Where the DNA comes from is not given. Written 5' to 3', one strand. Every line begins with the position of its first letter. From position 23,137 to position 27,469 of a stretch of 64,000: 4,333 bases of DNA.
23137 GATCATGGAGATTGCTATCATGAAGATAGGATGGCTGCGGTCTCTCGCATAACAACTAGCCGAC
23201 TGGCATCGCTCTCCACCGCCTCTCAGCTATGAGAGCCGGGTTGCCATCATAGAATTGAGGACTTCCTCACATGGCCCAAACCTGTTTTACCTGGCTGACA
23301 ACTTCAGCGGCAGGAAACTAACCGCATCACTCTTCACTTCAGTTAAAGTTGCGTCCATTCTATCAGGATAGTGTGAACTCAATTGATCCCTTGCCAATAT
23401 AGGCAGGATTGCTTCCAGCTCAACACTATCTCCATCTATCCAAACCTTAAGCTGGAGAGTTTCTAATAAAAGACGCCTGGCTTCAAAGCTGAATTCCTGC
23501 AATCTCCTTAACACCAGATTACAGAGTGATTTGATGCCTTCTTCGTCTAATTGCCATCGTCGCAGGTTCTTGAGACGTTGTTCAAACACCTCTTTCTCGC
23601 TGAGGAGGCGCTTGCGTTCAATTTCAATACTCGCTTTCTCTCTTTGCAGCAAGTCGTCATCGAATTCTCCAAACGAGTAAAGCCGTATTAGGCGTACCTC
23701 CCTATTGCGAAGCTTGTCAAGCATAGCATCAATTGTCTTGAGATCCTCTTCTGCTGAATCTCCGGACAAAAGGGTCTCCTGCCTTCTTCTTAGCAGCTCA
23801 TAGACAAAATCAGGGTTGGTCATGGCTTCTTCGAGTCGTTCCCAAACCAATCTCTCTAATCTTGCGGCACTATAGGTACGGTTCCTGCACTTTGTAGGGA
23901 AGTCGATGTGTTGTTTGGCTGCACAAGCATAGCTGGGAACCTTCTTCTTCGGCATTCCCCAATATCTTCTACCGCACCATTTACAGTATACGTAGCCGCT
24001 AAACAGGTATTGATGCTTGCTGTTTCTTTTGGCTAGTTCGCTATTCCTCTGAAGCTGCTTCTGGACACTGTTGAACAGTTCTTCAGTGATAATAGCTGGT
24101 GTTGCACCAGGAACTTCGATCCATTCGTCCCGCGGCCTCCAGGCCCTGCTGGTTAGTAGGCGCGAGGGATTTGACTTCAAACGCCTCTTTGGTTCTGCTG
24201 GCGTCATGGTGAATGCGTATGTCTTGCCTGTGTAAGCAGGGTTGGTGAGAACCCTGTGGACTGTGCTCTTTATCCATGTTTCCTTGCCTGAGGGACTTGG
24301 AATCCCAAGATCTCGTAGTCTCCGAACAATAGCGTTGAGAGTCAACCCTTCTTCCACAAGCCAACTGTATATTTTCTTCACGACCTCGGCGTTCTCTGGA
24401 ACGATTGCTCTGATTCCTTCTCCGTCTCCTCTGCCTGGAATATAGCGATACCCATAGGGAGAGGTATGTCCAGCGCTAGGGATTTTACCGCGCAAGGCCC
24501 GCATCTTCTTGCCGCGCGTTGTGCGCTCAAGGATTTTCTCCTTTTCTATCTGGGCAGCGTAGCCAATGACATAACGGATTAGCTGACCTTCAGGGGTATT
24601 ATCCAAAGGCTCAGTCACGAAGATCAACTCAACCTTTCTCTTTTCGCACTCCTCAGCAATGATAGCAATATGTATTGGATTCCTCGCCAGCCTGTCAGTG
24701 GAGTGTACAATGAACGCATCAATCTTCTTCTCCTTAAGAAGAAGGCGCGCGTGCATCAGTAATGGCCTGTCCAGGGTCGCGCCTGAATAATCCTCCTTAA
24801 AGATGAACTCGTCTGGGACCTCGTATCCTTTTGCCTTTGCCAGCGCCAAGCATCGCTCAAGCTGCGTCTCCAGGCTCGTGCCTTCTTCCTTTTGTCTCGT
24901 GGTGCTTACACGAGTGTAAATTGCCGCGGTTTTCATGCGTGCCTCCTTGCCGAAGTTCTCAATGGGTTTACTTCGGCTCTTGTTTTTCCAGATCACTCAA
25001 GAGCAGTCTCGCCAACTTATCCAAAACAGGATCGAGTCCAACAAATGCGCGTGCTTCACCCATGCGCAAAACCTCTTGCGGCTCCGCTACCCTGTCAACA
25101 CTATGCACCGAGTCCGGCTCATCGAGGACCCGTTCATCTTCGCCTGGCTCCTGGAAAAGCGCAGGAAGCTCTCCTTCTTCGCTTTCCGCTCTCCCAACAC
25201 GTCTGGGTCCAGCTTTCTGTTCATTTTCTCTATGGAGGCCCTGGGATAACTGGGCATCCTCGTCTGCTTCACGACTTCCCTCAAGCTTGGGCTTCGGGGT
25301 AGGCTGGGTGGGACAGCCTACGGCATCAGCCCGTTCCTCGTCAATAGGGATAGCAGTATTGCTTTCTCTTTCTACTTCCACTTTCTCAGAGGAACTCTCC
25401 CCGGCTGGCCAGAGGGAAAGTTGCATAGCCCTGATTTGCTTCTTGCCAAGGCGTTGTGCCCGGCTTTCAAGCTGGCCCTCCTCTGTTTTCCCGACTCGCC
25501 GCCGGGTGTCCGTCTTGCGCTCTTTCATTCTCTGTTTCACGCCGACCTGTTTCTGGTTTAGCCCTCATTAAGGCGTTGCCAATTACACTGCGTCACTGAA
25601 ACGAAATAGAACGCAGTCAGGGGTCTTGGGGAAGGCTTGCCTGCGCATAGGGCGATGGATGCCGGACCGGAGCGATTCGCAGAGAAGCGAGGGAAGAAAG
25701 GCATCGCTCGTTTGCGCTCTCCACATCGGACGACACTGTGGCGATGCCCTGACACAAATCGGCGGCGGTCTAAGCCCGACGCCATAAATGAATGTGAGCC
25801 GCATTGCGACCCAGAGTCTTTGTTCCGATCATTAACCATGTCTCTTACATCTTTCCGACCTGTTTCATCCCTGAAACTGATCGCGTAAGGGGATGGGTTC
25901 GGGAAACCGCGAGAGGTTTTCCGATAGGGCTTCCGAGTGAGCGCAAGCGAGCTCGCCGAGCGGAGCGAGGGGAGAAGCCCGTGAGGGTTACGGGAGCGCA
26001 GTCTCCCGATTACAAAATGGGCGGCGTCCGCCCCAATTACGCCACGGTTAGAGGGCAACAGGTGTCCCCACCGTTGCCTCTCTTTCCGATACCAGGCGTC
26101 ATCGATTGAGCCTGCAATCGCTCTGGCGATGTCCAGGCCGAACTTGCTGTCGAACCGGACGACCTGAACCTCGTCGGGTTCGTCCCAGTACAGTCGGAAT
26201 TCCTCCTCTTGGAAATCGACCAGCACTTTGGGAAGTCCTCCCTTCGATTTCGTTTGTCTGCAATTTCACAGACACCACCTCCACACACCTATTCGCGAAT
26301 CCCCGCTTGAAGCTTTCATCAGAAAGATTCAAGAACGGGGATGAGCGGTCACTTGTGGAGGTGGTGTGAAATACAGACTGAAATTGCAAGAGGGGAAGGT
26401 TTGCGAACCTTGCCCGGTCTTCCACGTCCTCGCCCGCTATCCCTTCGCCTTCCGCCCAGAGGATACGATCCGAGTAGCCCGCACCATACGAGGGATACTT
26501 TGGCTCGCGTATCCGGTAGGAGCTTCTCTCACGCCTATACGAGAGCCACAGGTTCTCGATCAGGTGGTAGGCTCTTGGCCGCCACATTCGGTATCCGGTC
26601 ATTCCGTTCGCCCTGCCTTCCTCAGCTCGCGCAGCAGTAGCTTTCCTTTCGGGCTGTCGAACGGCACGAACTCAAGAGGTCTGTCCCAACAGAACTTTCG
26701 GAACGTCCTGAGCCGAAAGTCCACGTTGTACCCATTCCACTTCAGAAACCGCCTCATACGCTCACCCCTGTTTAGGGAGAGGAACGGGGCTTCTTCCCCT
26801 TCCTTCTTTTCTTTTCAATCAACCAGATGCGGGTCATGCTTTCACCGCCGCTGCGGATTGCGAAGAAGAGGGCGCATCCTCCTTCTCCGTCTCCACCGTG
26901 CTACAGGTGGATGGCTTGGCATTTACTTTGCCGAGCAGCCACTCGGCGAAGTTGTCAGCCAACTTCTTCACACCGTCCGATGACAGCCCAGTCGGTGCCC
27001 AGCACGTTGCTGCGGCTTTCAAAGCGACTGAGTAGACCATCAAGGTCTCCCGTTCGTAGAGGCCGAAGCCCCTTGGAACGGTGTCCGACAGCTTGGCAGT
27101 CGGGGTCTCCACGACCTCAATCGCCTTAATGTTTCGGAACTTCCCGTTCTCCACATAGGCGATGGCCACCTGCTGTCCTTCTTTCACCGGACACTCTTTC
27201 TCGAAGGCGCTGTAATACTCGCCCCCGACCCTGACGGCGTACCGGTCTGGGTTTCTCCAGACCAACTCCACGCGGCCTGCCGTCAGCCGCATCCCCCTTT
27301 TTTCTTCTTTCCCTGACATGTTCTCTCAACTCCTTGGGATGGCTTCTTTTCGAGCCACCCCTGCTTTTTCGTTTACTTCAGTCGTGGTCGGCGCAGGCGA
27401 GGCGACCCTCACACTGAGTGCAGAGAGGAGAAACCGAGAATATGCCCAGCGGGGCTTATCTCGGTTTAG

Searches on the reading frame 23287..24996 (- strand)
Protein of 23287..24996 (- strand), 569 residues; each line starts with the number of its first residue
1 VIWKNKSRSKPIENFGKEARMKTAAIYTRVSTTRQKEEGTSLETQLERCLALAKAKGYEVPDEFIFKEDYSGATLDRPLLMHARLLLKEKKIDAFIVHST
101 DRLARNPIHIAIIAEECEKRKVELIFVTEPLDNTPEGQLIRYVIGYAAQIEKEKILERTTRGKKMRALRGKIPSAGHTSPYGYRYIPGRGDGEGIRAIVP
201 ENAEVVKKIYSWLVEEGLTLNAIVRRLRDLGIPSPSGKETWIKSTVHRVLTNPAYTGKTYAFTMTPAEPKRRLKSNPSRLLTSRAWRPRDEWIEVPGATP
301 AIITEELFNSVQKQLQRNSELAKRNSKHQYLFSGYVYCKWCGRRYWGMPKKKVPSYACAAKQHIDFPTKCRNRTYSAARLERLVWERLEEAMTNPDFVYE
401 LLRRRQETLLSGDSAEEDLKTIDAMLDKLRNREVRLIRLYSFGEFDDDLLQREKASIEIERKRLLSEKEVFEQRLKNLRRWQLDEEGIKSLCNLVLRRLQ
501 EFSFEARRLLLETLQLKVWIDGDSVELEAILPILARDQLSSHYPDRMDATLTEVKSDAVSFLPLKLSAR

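Call 12: search_protein_families(library=pfam, proteins=[window:23287-24996:-], max_evalue=0.01)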
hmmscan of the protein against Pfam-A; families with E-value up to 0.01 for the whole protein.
window:23287-24996:- (569 aa): 3 families
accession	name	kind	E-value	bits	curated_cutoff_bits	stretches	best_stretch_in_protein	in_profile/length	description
PF00239.26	Resolvase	-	4.7e-31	108.3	23.3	1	24-171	1-144/145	Resolvase, N terminal domain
PF07508.19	Recombinase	-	5.4e-24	84.8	21.1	1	200-318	1-102/102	Recombinase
PF13408.12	Zn_ribbon_recom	-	2e-09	38.1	25.3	1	331-388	1-57/58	Recombinase zinc beta ribbon domain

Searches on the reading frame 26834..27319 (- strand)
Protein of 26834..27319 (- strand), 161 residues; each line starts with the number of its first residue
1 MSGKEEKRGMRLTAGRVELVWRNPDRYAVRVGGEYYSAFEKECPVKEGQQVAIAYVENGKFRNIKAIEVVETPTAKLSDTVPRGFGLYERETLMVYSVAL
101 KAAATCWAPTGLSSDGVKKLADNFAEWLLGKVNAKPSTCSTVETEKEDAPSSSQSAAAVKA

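Call 12: search_protein_families(library=pfam, proteins=[window:26834-27319:-], max_evalue=0.01)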
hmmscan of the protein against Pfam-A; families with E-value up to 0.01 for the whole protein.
window:26834-27319:- (161 aa): 0 families

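Call 66: search_protein_families(library=phrogs, proteins=[window:26834-27319:-], max_evalue=0.01)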
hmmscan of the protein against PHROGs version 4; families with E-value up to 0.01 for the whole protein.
window:26834-27319:- (161 aa): 1 family
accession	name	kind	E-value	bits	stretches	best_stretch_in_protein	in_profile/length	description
phrog_993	-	unknown function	0.0013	19.6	1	80-142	105-165/210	-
